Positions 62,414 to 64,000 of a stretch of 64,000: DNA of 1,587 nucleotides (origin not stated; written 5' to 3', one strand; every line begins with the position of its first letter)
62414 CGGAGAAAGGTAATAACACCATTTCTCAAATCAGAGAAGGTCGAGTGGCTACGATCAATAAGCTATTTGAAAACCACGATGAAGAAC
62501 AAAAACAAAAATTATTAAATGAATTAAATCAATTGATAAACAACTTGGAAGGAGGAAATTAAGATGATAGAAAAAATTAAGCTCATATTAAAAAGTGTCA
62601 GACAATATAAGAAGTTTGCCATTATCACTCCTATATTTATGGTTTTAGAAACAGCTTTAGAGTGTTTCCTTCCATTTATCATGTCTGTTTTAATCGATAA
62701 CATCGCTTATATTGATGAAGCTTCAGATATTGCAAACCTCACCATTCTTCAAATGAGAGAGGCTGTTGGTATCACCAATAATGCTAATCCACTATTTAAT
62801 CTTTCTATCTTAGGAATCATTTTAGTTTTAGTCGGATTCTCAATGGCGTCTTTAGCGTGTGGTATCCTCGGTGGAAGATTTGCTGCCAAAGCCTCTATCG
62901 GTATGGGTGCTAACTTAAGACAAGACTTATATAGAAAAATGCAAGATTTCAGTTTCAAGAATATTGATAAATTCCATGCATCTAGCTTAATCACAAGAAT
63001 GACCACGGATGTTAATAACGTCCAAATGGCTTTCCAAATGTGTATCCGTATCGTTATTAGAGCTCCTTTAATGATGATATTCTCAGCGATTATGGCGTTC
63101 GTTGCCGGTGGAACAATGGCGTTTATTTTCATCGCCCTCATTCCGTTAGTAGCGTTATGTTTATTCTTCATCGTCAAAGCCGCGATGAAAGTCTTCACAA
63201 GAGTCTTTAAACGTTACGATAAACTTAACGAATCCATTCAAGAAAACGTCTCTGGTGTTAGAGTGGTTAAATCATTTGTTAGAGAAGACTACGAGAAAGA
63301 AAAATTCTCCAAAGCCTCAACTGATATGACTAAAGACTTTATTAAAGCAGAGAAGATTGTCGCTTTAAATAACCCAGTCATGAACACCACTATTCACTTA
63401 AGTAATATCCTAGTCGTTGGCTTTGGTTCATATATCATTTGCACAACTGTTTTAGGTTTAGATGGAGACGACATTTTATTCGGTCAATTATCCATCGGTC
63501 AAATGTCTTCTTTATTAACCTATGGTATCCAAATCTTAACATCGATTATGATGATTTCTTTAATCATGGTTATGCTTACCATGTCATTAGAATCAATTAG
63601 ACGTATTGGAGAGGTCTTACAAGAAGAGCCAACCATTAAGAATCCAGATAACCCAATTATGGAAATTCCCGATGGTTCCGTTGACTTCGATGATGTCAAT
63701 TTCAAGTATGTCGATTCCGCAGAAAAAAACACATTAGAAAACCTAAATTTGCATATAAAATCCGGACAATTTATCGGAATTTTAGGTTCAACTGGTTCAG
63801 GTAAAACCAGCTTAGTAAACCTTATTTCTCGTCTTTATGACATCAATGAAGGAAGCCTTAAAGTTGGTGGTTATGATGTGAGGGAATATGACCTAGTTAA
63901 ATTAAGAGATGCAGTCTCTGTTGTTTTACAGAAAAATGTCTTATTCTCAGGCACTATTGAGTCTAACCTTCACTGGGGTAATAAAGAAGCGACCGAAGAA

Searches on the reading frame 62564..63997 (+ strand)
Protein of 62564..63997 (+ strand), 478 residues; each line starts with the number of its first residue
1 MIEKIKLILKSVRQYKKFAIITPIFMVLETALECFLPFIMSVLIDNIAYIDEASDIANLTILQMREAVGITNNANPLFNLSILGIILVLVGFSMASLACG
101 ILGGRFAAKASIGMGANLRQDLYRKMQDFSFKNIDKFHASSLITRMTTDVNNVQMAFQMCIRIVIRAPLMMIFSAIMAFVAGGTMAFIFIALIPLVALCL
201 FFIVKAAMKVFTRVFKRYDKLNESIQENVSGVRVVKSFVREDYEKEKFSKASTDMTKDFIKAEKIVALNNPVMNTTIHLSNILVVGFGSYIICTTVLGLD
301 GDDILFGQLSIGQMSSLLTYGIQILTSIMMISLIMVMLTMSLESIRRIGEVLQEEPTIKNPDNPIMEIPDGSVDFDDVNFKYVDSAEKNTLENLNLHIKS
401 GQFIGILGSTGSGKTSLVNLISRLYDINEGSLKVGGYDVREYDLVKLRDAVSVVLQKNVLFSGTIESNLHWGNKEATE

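Call 62: search_protein_families(library=pfam, proteins=[window:62564-63997:+], max_evalue=0.01)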
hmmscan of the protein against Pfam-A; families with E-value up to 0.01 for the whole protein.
window:62564-63997:+ (478 aa): 4 families
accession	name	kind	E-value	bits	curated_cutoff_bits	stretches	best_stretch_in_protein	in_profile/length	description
PF00664.28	ABC_membrane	-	7.6e-38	131.2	28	1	20-293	2-251/274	ABC transporter transmembrane region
PF00005.33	ABC_tran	-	1.7e-14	55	25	1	391-468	1-79/137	ABC transporter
PF03193.22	RsgA_GTPase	-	0.0049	17.1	30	0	379-423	85-128/174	RsgA GTPase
PF01935.23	DUF87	-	0.0088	16.6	23.2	0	404-422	26-44/220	Helicase HerA, central domain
